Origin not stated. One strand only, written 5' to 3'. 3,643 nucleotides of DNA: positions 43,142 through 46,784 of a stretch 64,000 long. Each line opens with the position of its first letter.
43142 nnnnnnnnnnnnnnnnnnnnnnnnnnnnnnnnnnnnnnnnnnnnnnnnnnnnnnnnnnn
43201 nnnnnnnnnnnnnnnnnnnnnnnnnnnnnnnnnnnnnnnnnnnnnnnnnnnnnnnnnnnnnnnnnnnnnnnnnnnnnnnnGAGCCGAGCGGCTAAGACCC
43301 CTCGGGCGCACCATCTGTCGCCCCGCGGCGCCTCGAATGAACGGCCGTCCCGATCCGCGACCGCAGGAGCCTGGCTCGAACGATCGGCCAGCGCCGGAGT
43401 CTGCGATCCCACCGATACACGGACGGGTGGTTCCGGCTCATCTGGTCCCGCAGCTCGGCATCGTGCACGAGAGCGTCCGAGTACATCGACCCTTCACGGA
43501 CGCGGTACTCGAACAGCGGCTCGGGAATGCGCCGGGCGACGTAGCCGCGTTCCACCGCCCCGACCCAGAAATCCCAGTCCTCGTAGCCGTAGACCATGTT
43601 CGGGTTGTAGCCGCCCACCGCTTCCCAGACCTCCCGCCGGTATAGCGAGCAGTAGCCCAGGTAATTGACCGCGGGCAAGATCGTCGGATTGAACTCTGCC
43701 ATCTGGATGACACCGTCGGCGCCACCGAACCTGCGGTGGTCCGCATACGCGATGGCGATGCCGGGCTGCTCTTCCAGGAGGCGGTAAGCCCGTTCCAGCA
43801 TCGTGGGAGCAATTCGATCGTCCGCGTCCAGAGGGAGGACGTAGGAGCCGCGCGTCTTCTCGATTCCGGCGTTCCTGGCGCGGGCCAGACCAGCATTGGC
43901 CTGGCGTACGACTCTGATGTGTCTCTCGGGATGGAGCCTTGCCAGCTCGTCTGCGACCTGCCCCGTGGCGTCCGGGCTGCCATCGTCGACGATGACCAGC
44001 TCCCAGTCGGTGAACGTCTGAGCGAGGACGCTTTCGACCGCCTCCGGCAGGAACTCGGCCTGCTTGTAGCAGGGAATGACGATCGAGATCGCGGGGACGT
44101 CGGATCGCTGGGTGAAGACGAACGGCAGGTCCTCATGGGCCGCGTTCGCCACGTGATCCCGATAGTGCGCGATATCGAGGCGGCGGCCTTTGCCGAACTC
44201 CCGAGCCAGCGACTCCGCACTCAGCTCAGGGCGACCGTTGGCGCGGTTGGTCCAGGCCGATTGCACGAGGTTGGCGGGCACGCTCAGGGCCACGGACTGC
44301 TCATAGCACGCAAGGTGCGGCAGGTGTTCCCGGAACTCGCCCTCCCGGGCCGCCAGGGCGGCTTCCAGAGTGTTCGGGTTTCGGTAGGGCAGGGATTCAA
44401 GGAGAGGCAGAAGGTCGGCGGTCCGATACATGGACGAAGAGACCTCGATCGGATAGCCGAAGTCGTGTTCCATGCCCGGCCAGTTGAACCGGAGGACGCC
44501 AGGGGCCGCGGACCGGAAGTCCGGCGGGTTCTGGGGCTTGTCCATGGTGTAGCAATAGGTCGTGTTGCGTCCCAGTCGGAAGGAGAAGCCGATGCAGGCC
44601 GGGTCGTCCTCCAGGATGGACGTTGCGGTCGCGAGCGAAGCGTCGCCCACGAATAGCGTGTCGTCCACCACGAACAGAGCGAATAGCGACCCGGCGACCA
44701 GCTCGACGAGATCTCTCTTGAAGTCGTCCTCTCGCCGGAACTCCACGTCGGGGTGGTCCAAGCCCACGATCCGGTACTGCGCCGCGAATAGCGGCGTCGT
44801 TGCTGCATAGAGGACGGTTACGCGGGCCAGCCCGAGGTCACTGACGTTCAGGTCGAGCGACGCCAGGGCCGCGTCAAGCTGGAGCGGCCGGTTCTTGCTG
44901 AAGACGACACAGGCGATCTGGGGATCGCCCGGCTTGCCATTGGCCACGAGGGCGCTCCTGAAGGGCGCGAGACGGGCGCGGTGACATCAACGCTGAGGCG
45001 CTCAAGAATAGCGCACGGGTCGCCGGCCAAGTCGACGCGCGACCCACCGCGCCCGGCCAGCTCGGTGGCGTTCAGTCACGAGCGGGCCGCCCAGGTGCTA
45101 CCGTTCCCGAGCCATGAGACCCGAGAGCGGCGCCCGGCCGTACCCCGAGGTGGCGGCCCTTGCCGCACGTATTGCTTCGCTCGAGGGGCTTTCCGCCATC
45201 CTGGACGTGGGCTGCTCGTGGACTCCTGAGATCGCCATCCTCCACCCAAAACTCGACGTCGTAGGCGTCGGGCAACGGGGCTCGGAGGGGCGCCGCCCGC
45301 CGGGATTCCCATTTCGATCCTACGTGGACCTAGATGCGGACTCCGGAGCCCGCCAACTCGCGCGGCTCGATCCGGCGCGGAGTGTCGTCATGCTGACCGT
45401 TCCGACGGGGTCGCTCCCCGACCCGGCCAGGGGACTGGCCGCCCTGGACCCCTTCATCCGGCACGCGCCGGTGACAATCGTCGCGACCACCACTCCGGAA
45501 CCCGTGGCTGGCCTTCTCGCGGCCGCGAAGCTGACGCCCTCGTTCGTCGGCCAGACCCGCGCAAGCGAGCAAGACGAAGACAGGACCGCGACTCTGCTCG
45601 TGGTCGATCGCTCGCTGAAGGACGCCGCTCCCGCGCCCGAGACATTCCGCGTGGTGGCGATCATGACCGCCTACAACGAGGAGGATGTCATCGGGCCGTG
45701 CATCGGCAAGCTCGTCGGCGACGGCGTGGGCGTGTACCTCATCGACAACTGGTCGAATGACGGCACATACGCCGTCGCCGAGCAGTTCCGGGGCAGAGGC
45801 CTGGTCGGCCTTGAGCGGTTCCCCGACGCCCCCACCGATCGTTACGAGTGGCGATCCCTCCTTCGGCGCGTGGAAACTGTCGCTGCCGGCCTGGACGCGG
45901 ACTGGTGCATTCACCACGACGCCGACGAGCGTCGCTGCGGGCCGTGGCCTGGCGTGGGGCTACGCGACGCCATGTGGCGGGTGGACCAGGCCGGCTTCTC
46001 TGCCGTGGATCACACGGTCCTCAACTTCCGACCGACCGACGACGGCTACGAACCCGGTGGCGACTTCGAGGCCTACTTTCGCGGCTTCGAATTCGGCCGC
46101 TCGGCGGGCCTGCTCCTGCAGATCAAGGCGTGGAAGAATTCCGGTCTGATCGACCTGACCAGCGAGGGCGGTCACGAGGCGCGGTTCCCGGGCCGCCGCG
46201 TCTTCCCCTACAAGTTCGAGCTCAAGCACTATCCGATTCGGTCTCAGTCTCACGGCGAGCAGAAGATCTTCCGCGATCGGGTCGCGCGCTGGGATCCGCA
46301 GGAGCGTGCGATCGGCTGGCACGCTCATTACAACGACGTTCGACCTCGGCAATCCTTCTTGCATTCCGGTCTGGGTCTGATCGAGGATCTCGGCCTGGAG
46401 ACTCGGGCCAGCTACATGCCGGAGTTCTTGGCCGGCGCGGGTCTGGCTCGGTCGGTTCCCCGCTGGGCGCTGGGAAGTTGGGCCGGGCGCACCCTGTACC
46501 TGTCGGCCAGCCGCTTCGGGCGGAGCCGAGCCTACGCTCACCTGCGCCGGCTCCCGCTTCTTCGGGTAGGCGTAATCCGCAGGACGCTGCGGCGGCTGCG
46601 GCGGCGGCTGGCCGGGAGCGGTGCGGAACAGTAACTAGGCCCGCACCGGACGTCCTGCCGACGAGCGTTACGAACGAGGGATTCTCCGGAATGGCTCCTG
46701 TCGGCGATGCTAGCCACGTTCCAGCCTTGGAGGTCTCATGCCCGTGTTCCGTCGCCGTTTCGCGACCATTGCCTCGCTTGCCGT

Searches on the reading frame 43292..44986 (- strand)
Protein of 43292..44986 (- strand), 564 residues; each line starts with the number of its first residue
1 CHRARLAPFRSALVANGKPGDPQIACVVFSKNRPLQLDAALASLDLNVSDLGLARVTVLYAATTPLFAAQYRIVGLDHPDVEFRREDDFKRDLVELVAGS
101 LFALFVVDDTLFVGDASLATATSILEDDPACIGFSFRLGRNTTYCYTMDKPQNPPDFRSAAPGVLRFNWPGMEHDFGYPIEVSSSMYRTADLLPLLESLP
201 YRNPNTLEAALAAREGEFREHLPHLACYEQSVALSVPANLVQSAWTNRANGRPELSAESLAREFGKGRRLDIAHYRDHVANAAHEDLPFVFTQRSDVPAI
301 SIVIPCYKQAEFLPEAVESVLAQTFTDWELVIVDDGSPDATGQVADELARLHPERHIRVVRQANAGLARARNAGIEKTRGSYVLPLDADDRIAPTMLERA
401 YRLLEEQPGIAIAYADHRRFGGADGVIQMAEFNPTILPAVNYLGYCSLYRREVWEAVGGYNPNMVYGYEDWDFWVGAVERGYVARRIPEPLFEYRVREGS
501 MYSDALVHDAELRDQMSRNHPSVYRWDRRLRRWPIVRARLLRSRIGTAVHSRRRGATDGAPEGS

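Call 12: search_protein_families(library=pfam, proteins=[window:43292-44986:-], max_evalue=0.001)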
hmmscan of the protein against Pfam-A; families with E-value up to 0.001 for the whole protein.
window:43292-44986:- (564 aa): 4 families
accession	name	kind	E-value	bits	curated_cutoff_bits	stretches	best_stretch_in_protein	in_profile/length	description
PF00535.33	Glycos_transf_2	-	1.8e-33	116.3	23.3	1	301-417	1-117/168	Glycosyl transferase family 2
PF13641.12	Glyco_tranf_2_3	-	7.1e-18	65.9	27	1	298-412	1-118/230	Glycosyltransferase like family 2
PF10111.15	Glyco_tranf_2_2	-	3.9e-13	50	27.3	1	301-404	1-106/276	Glycosyltransferase like family 2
PF13632.12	Glyco_trans_2_3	-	6.4e-07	29.8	27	1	382-534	1-140/198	Glycosyl transferase family group 2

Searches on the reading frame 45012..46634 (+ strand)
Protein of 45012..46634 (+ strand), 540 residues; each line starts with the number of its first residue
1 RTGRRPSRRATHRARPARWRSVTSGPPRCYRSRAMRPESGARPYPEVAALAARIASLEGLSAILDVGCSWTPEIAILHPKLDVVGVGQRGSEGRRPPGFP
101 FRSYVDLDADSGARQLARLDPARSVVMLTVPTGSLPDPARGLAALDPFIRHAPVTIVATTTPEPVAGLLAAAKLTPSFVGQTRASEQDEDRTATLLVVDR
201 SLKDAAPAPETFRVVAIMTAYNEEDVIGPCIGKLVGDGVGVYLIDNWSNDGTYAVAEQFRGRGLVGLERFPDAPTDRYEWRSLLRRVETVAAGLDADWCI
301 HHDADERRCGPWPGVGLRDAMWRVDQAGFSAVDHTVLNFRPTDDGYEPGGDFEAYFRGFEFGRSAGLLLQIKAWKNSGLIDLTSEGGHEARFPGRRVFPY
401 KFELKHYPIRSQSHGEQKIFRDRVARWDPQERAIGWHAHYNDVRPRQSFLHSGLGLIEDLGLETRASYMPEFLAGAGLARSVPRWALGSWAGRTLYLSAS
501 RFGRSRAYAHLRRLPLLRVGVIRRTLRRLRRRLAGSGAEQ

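Call 12: search_protein_families(library=pfam, proteins=[window:45012-46634:+], max_evalue=0.001)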
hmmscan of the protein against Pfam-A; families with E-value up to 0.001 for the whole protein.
window:45012-46634:+ (540 aa): 1 family
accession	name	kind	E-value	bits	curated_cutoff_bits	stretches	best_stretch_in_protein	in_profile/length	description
PF00535.33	Glycos_transf_2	-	0.00048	20.5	23.3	1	217-260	3-49/168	Glycosyl transferase family 2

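Call 72: search_protein_families(library=pfam, proteins=[window:45012-46634:+], max_evalue=0.1)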
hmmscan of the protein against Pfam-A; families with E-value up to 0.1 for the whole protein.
window:45012-46634:+ (540 aa): 2 families
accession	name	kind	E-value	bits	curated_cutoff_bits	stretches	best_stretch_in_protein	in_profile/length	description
PF00535.33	Glycos_transf_2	-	0.00048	20.5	23.3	1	217-260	3-49/168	Glycosyl transferase family 2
PF13704.12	Glyco_tranf_2_4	-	0.0056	17.6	27.5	1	241-306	22-82/98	Glycosyl transferase family 2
